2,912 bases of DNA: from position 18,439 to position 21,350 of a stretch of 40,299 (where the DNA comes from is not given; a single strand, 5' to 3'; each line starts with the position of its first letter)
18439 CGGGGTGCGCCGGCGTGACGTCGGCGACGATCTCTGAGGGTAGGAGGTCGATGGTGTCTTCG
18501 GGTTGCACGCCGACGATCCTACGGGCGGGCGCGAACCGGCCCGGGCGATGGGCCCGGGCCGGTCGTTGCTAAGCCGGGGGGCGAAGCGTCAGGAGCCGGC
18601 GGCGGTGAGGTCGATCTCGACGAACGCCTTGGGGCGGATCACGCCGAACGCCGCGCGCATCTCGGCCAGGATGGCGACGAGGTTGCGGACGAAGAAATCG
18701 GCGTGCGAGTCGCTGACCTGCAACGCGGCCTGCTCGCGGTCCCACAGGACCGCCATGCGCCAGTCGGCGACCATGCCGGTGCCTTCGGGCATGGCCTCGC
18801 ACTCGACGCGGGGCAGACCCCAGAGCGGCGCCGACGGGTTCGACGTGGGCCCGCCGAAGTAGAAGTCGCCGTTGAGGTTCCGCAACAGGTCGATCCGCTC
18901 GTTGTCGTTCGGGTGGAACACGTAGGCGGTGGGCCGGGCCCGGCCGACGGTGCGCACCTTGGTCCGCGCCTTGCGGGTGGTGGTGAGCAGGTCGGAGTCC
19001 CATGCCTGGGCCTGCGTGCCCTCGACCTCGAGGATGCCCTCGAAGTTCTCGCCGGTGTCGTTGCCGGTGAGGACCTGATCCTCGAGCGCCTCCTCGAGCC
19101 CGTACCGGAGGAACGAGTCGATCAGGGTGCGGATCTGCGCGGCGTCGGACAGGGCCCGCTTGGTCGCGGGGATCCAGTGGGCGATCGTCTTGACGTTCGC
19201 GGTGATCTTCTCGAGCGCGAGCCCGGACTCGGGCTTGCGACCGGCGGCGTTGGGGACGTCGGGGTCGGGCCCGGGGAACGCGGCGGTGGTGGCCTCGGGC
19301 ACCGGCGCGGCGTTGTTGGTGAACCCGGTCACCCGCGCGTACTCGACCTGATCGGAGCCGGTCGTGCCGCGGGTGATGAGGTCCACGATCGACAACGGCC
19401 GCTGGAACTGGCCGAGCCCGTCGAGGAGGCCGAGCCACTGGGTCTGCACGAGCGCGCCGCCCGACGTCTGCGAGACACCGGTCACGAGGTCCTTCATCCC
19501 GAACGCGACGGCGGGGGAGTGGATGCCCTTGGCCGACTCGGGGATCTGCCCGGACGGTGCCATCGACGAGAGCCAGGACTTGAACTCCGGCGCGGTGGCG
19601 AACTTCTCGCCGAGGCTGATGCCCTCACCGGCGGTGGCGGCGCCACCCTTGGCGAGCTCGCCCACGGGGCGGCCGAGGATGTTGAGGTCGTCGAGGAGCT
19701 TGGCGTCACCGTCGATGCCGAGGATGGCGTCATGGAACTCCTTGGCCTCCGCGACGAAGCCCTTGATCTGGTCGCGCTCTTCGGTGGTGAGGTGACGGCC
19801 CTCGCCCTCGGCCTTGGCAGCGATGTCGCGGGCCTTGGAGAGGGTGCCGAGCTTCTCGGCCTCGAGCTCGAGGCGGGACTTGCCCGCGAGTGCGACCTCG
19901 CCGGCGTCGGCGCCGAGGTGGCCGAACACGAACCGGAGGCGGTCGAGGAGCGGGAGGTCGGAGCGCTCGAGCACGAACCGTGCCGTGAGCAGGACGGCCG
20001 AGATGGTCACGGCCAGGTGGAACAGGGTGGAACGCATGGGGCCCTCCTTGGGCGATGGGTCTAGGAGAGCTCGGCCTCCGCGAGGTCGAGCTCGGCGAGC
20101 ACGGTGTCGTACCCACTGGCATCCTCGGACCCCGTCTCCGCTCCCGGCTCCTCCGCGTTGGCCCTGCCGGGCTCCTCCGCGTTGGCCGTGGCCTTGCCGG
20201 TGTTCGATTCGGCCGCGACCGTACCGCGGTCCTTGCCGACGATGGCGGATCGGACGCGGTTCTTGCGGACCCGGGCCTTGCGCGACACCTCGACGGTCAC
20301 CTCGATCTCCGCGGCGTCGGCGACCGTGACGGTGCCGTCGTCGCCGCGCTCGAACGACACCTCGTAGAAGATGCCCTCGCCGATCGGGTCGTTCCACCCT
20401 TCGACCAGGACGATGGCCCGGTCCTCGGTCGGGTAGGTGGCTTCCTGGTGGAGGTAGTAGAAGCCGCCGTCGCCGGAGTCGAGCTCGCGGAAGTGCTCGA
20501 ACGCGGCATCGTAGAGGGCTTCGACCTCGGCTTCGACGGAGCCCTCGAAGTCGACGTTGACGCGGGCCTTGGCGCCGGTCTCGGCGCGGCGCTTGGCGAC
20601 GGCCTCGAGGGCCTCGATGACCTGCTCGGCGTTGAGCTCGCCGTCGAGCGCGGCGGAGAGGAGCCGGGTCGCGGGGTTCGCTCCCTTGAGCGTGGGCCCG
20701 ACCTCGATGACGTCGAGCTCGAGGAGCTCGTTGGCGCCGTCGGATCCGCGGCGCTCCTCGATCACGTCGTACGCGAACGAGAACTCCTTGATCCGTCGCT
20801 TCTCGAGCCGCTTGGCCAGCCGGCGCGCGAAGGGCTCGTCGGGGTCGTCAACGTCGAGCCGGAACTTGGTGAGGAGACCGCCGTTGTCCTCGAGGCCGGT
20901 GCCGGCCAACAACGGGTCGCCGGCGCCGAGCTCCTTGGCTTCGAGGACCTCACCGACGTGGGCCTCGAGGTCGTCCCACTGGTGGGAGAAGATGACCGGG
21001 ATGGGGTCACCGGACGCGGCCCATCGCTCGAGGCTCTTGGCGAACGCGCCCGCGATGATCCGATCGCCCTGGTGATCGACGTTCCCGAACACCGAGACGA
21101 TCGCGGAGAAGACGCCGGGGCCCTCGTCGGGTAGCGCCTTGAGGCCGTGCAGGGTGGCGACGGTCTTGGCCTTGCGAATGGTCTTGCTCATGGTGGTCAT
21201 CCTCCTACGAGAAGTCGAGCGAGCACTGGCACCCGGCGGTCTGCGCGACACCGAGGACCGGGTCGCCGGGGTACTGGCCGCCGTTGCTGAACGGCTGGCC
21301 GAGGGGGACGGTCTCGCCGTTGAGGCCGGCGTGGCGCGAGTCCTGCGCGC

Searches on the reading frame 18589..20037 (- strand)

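Call 8: search_protein_families(library=pfam, proteins=[window:18589-20037:-], max_evalue=0.01)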
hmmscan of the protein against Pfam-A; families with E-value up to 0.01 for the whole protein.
window:18589-20037:- (482 aa): 1 family
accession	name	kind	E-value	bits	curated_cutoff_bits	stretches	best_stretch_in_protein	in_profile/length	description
PF05065.19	Phage_capsid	-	2.8e-39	135.7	24.2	1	209-474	15-277/280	Phage capsid family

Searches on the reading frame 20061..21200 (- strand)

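Call 8: search_protein_families(library=pfam, proteins=[window:20061-21200:-], max_evalue=0.01)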
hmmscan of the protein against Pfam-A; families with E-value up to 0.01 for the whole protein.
window:20061-21200:- (379 aa): 1 family
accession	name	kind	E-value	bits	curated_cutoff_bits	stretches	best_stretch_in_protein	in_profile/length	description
PF04586.22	Peptidase_S78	-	6e-13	49.7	21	1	30-180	15-152/165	Caudovirus prohead serine protease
